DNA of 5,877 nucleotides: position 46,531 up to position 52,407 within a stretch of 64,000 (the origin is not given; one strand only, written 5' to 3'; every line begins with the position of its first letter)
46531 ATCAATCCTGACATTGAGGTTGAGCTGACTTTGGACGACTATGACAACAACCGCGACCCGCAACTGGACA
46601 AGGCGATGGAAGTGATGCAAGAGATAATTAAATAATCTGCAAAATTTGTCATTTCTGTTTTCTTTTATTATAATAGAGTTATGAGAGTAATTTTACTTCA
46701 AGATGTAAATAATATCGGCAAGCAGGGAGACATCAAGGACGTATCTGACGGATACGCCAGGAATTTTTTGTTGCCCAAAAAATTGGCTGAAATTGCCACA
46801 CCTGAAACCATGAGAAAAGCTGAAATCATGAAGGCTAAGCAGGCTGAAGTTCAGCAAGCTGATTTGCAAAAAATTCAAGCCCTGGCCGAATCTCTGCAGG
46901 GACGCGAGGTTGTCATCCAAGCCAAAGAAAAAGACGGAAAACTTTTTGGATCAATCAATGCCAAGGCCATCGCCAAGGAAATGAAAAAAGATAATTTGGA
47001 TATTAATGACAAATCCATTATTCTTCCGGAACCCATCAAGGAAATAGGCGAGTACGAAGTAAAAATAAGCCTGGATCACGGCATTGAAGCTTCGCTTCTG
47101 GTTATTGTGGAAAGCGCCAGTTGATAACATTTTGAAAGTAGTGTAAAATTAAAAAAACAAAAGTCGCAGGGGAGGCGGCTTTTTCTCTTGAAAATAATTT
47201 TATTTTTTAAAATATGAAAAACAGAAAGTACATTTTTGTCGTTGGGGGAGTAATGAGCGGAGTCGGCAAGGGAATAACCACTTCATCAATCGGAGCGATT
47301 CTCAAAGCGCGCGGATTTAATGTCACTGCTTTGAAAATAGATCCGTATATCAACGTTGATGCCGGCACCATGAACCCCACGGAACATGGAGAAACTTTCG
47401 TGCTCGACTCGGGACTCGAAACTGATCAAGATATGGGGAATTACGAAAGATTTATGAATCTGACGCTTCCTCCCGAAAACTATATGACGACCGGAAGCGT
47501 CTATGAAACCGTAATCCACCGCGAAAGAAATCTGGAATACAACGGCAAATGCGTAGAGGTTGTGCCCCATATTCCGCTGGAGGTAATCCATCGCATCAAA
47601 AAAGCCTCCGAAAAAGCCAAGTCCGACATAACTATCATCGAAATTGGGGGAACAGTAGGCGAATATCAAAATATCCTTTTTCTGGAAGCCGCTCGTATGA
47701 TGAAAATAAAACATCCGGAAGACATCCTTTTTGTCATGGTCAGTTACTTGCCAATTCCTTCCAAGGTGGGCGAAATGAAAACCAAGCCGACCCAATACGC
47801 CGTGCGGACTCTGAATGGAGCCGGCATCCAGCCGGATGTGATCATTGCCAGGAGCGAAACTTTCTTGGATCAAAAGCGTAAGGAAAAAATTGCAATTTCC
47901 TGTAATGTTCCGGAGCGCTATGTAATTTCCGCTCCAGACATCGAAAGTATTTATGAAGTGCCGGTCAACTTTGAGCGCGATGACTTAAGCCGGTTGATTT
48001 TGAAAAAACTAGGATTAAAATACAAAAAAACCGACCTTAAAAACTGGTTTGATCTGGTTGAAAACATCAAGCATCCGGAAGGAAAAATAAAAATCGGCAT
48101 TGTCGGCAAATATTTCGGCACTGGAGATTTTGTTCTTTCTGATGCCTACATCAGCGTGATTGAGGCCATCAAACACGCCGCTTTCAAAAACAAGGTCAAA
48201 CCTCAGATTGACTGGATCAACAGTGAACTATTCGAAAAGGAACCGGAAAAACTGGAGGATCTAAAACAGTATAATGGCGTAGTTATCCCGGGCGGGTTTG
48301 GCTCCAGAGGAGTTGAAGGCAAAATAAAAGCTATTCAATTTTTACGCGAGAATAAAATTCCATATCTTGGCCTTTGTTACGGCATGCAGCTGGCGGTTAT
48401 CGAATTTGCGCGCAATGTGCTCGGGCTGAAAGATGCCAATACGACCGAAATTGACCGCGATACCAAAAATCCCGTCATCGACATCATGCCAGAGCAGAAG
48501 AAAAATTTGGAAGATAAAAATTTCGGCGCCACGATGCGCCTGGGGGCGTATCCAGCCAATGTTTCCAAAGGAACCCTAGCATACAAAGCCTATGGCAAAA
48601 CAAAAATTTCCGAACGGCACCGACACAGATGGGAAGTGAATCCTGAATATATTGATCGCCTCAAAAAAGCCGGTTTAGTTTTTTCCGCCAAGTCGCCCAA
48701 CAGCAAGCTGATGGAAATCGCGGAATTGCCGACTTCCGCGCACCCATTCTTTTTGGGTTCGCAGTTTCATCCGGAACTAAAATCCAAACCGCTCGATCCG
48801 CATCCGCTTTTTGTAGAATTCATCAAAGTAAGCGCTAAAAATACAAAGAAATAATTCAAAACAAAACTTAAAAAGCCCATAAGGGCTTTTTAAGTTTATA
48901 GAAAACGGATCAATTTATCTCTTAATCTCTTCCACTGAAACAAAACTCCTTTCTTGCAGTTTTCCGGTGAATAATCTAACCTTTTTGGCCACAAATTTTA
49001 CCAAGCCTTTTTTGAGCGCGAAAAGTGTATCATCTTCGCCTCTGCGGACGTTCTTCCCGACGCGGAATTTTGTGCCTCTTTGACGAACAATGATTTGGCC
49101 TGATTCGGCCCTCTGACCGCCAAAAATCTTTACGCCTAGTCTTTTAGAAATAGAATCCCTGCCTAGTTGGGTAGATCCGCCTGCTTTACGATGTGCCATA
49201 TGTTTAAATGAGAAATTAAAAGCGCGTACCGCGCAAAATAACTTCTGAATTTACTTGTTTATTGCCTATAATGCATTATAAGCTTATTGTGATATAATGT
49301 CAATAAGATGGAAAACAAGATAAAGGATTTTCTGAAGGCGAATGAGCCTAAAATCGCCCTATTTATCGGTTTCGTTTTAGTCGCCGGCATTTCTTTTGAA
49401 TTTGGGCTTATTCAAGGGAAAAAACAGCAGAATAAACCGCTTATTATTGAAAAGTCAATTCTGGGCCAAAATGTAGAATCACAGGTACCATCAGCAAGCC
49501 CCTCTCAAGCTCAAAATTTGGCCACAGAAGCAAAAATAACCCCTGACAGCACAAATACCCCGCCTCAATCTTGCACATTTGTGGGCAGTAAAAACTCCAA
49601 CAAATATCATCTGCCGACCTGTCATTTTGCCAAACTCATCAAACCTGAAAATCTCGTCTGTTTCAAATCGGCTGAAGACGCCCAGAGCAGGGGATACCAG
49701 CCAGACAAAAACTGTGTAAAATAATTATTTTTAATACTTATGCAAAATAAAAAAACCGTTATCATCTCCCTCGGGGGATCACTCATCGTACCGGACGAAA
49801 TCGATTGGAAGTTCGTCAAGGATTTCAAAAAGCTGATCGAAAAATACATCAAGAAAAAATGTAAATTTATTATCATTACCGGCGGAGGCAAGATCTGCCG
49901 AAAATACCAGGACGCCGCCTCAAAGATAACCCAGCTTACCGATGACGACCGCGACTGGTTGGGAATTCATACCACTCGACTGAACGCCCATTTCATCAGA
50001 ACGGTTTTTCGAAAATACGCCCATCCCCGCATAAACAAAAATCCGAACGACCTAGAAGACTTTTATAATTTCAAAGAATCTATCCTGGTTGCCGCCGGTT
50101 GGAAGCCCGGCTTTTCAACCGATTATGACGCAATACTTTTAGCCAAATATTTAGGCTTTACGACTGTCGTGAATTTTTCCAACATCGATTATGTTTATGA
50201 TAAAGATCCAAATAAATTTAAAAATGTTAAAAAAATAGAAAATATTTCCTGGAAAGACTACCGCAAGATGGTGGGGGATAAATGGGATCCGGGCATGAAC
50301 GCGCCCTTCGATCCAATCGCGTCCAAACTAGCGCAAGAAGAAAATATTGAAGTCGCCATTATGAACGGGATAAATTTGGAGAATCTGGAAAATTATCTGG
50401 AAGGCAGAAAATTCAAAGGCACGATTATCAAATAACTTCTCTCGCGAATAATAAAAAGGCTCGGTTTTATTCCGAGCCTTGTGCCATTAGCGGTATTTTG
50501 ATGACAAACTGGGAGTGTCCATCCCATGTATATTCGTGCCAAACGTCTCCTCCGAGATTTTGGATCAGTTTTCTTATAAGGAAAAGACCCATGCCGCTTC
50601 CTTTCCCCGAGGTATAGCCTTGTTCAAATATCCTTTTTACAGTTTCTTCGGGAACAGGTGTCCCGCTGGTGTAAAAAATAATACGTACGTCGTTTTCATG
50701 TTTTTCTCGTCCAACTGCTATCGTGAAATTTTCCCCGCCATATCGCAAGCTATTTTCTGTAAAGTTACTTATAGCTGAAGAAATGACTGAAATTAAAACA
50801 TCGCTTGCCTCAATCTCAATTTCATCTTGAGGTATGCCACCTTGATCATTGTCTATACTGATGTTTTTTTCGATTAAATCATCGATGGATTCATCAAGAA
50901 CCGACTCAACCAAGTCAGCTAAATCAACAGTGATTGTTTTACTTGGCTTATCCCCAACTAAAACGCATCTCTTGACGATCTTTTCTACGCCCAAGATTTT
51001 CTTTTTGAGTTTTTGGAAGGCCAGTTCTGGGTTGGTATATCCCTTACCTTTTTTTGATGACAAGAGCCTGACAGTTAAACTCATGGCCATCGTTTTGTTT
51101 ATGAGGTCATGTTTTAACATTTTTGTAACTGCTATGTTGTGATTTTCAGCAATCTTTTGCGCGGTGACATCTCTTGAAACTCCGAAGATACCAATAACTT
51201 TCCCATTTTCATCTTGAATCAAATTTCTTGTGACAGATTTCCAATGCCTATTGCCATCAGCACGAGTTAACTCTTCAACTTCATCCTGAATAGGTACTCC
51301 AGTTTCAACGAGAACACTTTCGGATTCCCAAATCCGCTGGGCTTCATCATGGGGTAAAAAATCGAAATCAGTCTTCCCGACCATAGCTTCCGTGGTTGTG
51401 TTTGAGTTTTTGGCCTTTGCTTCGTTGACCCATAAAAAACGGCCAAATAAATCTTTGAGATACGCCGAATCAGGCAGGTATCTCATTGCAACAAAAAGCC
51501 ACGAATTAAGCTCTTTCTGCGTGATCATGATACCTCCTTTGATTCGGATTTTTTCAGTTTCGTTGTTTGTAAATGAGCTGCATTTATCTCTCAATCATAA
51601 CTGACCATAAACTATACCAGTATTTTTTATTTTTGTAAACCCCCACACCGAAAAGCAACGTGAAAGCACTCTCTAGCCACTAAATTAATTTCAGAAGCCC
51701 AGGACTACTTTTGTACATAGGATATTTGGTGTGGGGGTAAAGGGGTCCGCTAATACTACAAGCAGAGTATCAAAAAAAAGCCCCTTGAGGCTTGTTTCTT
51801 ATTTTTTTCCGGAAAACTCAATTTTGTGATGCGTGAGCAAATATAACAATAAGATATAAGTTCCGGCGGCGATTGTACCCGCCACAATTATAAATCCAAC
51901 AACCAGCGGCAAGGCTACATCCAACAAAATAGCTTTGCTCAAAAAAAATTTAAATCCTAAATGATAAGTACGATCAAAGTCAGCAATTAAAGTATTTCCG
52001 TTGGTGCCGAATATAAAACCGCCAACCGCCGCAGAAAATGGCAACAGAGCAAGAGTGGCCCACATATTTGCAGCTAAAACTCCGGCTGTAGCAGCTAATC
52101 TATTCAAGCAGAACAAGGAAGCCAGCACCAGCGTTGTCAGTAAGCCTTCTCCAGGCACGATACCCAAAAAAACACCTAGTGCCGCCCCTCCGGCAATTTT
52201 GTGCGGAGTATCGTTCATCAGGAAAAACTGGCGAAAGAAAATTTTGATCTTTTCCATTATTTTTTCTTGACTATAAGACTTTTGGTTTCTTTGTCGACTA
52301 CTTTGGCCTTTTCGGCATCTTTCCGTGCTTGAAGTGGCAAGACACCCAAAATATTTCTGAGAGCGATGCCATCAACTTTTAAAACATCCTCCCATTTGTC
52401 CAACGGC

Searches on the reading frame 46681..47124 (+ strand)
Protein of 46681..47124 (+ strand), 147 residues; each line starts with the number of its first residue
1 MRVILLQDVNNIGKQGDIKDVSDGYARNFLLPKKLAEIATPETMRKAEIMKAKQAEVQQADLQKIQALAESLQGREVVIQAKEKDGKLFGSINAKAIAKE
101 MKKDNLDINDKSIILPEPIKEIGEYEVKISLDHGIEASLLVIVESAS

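Call 6: search_protein_families(library=pfam, proteins=[window:46681-47124:+], max_evalue=0.01)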
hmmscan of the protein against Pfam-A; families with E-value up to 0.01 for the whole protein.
window:46681-47124:+ (147 aa): 3 families
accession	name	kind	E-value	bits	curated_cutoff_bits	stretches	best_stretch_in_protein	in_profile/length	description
PF01281.25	Ribosomal_L9_N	-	2.3e-23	81.9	20.7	1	1-46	1-46/47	Ribosomal protein L9, N-terminal domain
PF03948.19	Ribosomal_L9_C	-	2e-21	76.6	23.2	1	64-144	2-85/86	Ribosomal protein L9, C-terminal domain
PF13460.12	NAD_binding_10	-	0.0043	17.4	27.2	1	47-105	33-89/184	NAD(P)H-binding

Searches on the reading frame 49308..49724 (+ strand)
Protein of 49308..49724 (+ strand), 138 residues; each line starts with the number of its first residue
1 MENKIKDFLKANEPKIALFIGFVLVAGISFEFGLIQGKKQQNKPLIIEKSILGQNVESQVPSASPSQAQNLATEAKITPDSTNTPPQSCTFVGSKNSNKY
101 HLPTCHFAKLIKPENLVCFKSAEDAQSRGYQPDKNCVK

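Call 6: search_protein_families(library=pfam, proteins=[window:49308-49724:+], max_evalue=0.01)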
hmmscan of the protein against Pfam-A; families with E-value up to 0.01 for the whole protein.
window:49308-49724:+ (138 aa): 1 family
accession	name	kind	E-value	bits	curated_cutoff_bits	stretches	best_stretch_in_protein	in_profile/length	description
PF02805.21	Ada_Zn_binding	-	4.6e-05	23.8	23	1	90-136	17-62/65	Metal binding domain of Ada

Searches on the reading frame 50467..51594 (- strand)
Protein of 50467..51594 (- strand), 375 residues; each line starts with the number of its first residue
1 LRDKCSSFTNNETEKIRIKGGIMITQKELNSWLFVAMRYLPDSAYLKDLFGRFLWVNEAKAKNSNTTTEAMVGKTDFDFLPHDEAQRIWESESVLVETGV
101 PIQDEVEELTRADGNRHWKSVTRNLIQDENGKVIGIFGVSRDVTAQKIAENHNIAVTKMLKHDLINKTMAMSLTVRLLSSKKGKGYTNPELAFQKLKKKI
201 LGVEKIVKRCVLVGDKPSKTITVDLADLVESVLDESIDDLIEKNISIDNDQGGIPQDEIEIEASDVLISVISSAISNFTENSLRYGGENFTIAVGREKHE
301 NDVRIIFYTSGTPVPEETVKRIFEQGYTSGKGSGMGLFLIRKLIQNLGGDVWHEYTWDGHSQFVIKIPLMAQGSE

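Call 16: search_protein_families(library=pfam, proteins=[window:50467-51594:-], max_evalue=0.001)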
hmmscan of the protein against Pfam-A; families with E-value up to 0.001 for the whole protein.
window:50467-51594:- (375 aa): 4 families
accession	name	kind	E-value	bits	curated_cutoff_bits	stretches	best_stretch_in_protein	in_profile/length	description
PF02518.31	HATPase_c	-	8.4e-15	55.6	26.4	1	272-369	7-109/111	Histidine kinase-, DNA gyrase B-, and HSP90-like ATPase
PF08448.16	PAS_4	-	1e-13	51.9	23.1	1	40-147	4-109/110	PAS fold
PF13426.13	PAS_9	-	3.1e-08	34.3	27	1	42-145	2-103/103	PAS domain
PF00989.32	PAS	-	1.5e-06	28.6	22.6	1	40-143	10-113/113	PAS fold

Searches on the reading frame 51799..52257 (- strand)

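Call 16: search_protein_families(library=pfam, proteins=[window:51799-52257:-], max_evalue=0.001)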
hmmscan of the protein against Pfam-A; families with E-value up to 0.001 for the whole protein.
window:51799-52257:- (152 aa): 1 family
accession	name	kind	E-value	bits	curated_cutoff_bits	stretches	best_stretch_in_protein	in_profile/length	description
PF09835.14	DUF2062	-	3.2e-17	63.3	27.4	1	7-144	7-141/147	Uncharacterized protein conserved in bacteria (DUF2062)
